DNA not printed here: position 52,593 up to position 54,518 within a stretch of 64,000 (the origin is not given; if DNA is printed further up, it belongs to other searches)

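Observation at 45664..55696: Nonulosonic acid (pseudaminic/legionaminic-type) pathway core, linked to two cobalamin radical SAM enzymes and a class III aminotransferase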

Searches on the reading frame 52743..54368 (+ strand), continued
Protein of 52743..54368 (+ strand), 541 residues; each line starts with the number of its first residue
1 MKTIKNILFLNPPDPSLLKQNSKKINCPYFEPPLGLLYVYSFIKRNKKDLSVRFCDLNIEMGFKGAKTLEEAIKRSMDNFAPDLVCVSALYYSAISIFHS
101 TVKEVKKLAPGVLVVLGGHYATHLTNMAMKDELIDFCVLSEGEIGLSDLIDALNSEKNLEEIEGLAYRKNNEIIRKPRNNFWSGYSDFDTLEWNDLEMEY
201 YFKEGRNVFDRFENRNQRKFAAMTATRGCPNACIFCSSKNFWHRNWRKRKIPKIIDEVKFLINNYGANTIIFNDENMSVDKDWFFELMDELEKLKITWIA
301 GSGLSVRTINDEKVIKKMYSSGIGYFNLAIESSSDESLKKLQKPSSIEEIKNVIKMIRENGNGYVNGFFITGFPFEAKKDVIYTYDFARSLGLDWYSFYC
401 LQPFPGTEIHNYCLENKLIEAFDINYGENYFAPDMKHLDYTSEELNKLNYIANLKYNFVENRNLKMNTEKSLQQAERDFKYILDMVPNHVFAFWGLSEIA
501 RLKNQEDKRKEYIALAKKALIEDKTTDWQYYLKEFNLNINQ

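Call 93: search_protein_families(library=ncbifam, proteins=[L007:3416-4540:+, L007:7584-8669:+, L172:7382-8617:+, L174:7843-9030:+, L007:2445-3404:+, L172:6444-7427:+, L174:4370-5362:+, L173:7612-8682:+], max_evalue=1e-40)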
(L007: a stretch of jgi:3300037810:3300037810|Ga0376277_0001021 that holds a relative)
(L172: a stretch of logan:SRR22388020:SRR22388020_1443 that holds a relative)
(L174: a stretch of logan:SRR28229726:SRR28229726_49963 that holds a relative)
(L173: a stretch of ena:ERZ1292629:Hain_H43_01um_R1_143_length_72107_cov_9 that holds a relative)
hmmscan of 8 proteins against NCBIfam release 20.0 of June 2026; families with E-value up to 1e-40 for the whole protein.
L007:3416-4540:+ (374 aa): 7 families
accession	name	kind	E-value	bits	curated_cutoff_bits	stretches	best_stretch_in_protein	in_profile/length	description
TIGR03588.1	PseC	equivalog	6.9e-151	502.5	423.5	1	5-371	2-380/380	UDP-4-amino-4,6-dideoxy-N-acetyl-beta-L-altrosamine transaminase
NF008658.2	PRK11658.1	equivalog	3.5e-93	312.3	631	1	1-372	1-378/379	UDP-4-amino-4-deoxy-L-arabinose aminotransferase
TIGR04181.1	NHT_00031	hypoth_equivalog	1.4e-84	284.1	420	1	15-350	11-357/359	LegC family aminotransferase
NF008687.0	PRK11706.1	equivalog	9.9e-77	258.2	375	1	5-371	2-374/375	dTDP-4-amino-4,6-dideoxygalactose transaminase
NF011936.0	PRK15407.1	equivalog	1.8e-65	221.3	423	1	3-211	35-251/440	lipopolysaccharide biosynthesis protein RfbH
TIGR02379.1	ECA_wecE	subfamily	1.1e-61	208.8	434.85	1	16-371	13-375/376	dTDP-4-amino-4,6-dideoxy-D-glucose transaminase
TIGR04427.1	PLP_DesI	equivalog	7.9e-55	186.5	650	1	21-368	39-380/390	dTDP-4-dehydro-6-deoxyglucose aminotransferase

L007:7584-8669:+ (361 aa): 4 families
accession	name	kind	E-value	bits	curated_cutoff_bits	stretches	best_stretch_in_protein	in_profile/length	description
TIGR04181.1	NHT_00031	hypoth_equivalog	2.8e-65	220.5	420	1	7-340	1-357/359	LegC family aminotransferase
TIGR03588.1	PseC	equivalog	2.1e-59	201.3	423.5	1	7-360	2-379/380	UDP-4-amino-4,6-dideoxy-N-acetyl-beta-L-altrosamine transaminase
NF008687.0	PRK11706.1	equivalog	2.6e-47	161.4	375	1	6-360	1-373/375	dTDP-4-amino-4,6-dideoxygalactose transaminase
NF008658.2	PRK11658.1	equivalog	5.6e-46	156.9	631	1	7-360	5-376/379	UDP-4-amino-4-deoxy-L-arabinose aminotransferase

L172:7382-8617:+ (411 aa): 7 families
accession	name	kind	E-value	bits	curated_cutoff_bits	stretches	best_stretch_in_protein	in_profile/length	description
TIGR03588.1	PseC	equivalog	1.5e-162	540.8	423.5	1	18-407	2-380/380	UDP-4-amino-4,6-dideoxy-N-acetyl-beta-L-altrosamine transaminase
NF008658.2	PRK11658.1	equivalog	2.8e-90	302.7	631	1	16-406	3-376/379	UDP-4-amino-4-deoxy-L-arabinose aminotransferase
TIGR04181.1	NHT_00031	hypoth_equivalog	1.7e-81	273.9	420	1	25-241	8-239/359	LegC family aminotransferase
NF008687.0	PRK11706.1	equivalog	2e-72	244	375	1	18-407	2-374/375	dTDP-4-amino-4,6-dideoxygalactose transaminase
NF011936.0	PRK15407.1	equivalog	4.8e-66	223.3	423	1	15-408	34-437/440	lipopolysaccharide biosynthesis protein RfbH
TIGR02379.1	ECA_wecE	subfamily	7.6e-59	199.4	434.85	1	29-407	13-375/376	dTDP-4-amino-4,6-dideoxy-D-glucose transaminase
TIGR04427.1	PLP_DesI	equivalog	1e-48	166.5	650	1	32-232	37-234/390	dTDP-4-dehydro-6-deoxyglucose aminotransferase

L174:7843-9030:+ (395 aa): 4 families
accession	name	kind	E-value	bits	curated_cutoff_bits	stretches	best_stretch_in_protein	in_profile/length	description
TIGR04181.1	NHT_00031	hypoth_equivalog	3.2e-58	197.3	420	1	4-301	8-306/359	LegC family aminotransferase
TIGR03588.1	PseC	equivalog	4.9e-56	190.3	423.5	1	2-312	7-316/380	UDP-4-amino-4,6-dideoxy-N-acetyl-beta-L-altrosamine transaminase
NF008658.2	PRK11658.1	equivalog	5.7e-51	173.3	631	1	29-292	35-291/379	UDP-4-amino-4-deoxy-L-arabinose aminotransferase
NF008687.0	PRK11706.1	equivalog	6.1e-48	163.4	375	1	6-293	11-292/375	dTDP-4-amino-4,6-dideoxygalactose transaminase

L007:2445-3404:+ (319 aa): 2 families
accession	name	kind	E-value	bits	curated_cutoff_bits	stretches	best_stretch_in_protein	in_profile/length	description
TIGR03589.1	PseB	equivalog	1.1e-144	481.4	407.75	1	3-318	2-322/324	UDP-N-acetylglucosamine 4,6-dehydratase (inverting)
TIGR04130.1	FnlA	equivalog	1.5e-76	257.5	730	1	2-318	1-323/337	UDP-N-acetylglucosamine 4,6-dehydratase/5-epimerase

L172:6444-7427:+ (327 aa): 2 families
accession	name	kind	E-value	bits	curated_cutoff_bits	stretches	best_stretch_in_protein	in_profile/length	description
TIGR03589.1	PseB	equivalog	7.2e-145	481.9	407.75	1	1-323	1-323/324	UDP-N-acetylglucosamine 4,6-dehydratase (inverting)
TIGR04130.1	FnlA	equivalog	4.2e-76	256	730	1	1-285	1-287/337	UDP-N-acetylglucosamine 4,6-dehydratase/5-epimerase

L174:4370-5362:+ (330 aa): 2 families
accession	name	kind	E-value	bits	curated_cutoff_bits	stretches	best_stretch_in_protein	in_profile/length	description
TIGR03589.1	PseB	equivalog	1.3e-147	490.9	407.75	1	1-320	1-323/324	UDP-N-acetylglucosamine 4,6-dehydratase (inverting)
TIGR04130.1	FnlA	equivalog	2.8e-63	213.8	730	1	1-282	1-284/337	UDP-N-acetylglucosamine 4,6-dehydratase/5-epimerase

L173:7612-8682:+ (356 aa): 4 families
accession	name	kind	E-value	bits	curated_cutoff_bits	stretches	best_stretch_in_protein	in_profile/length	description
TIGR03588.1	PseC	equivalog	1.4e-62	211.8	423.5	1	3-356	2-380/380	UDP-4-amino-4,6-dideoxy-N-acetyl-beta-L-altrosamine transaminase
TIGR04181.1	NHT_00031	hypoth_equivalog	2.6e-61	207.5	420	1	29-335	30-357/359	LegC family aminotransferase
NF008658.2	PRK11658.1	equivalog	6.3e-48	163.3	631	1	3-355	5-376/379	UDP-4-amino-4-deoxy-L-arabinose aminotransferase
NF008687.0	PRK11706.1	equivalog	8.5e-44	149.8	375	1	3-354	2-372/375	dTDP-4-amino-4,6-dideoxygalactose transaminase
